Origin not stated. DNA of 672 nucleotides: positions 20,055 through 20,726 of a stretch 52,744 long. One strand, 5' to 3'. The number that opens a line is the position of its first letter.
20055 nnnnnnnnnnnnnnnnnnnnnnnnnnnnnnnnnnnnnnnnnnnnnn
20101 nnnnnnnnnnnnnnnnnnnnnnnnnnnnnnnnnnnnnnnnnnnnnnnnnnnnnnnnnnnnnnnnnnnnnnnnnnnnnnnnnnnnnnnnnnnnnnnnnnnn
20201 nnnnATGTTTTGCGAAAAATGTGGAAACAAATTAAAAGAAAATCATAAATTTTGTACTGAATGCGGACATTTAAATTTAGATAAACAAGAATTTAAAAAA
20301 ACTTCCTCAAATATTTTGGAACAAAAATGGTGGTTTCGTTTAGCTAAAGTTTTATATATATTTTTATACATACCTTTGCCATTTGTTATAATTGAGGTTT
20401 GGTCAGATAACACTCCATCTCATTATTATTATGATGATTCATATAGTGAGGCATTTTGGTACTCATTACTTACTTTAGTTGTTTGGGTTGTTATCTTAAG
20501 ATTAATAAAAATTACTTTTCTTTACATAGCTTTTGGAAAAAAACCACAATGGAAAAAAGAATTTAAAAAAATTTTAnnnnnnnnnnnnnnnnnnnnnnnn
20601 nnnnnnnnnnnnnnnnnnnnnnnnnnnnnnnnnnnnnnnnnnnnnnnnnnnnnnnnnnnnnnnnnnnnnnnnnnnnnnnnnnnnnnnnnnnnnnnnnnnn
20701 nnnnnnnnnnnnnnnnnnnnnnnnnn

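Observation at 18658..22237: Co-directional cassette of five zinc-ribbon/TM proteins with swapped output modules, on an integrated island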

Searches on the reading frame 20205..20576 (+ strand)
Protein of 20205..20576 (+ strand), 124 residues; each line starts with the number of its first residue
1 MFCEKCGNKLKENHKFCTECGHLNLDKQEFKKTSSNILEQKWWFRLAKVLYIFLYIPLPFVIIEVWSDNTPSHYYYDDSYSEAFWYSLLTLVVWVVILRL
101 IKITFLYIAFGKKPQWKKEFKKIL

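Call 6: search_protein_families(library=pfam, proteins=[window:20205-20576:+], max_evalue=1)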
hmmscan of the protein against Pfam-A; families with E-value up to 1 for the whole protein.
window:20205-20576:+ (124 aa): 14 families
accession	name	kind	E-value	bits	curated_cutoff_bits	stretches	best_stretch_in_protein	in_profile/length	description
PF13240.11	Zn_Ribbon_1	-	1.5e-06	28.2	25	1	2-22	1-21/23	zinc-ribbon domain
PF12773.13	DZR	-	0.00027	21.5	27.3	1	3-21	27-45/45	Double zinc ribbon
PF13248.11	Zn_ribbon_3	-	0.0016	18.2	27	1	3-22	5-24/26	zinc-ribbon domain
PF14803.11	Zn_ribbon_Nudix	-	0.0036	17.6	25.6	0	2-11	2-11/34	Nudix N-terminal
PF00957.27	Synaptobrevin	-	0.04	14.2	26.4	1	22-63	42-83/89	Synaptobrevin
PF17032.10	Zn_ribbon_15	-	0.044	15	28.9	1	2-21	54-73/73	zinc-ribbon family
PF18912.6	DZR_2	-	0.069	13.4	27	1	2-22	23-44/56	Double zinc ribbon domain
PF08772.16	Zn_ribbon_NOB1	-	0.08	13.5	24.9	1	12-30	21-39/72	Nin one binding (NOB1) Zn-ribbon like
PF14149.11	YhfH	-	0.26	11.6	27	0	3-14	16-27/37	YhfH-like protein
PF02150.21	Zn_ribbon_RPB9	-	0.3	11.4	25.2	0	2-9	3-10/36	RNA polymerases M/15 Kd subunit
PF01155.25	HypA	-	0.57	10.7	28.9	1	2-26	72-98/112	Hydrogenase/urease nickel incorporation, metallochaperone, hypA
PF01783.29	Ribosomal_L32p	-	0.58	10.8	21.3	1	3-24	29-49/56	Ribosomal L32p protein family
PF13005.12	zf-IS66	-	0.67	10.9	27.3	0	15-33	2-19/46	zinc-finger binding domain of transposase IS66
PF08271.17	Zn_Ribbon_TF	-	0.92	9.6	29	0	2-13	21-32/43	TFIIB zinc-binding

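Call 7: search_protein_families(library=ncbifam, proteins=[window:20205-20576:+], max_evalue=1)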
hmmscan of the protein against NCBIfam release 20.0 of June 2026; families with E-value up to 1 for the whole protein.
window:20205-20576:+ (124 aa): 3 families
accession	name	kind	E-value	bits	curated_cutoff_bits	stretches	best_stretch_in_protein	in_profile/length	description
NF045510.1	4Cys_prefix_kin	domain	0.0025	18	24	1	12-22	14-24/26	4-Cys prefix domain-containing protein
NF053815.1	teico_TcaA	equivalog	0.019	13.8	550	1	3-49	4-52/463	membrane-associated protein TcaA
NF011725.0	PRK15178.1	equivalog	0.13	11.3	905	1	18-79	50-111/434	Vi polysaccharide ABC transporter inner membrane protein VexD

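Call 63: search_protein_families(library=padloc, proteins=[window:20205-20576:+], max_evalue=0.01)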
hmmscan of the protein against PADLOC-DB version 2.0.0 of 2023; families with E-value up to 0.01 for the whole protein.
window:20205-20576:+ (124 aa): 0 families

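Call 64: search_protein_families(library=phrogs, proteins=[window:20205-20576:+], max_evalue=0.01)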
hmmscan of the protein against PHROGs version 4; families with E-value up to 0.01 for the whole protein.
window:20205-20576:+ (124 aa): 2 families
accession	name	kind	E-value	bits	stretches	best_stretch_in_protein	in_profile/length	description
phrog_2546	-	unknown function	1e-05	26.8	1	1-32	1-33/180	-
phrog_16989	-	moron, auxiliary metabolic gene and host takeover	0.0086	17.1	0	2-41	8-48/122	membrane protein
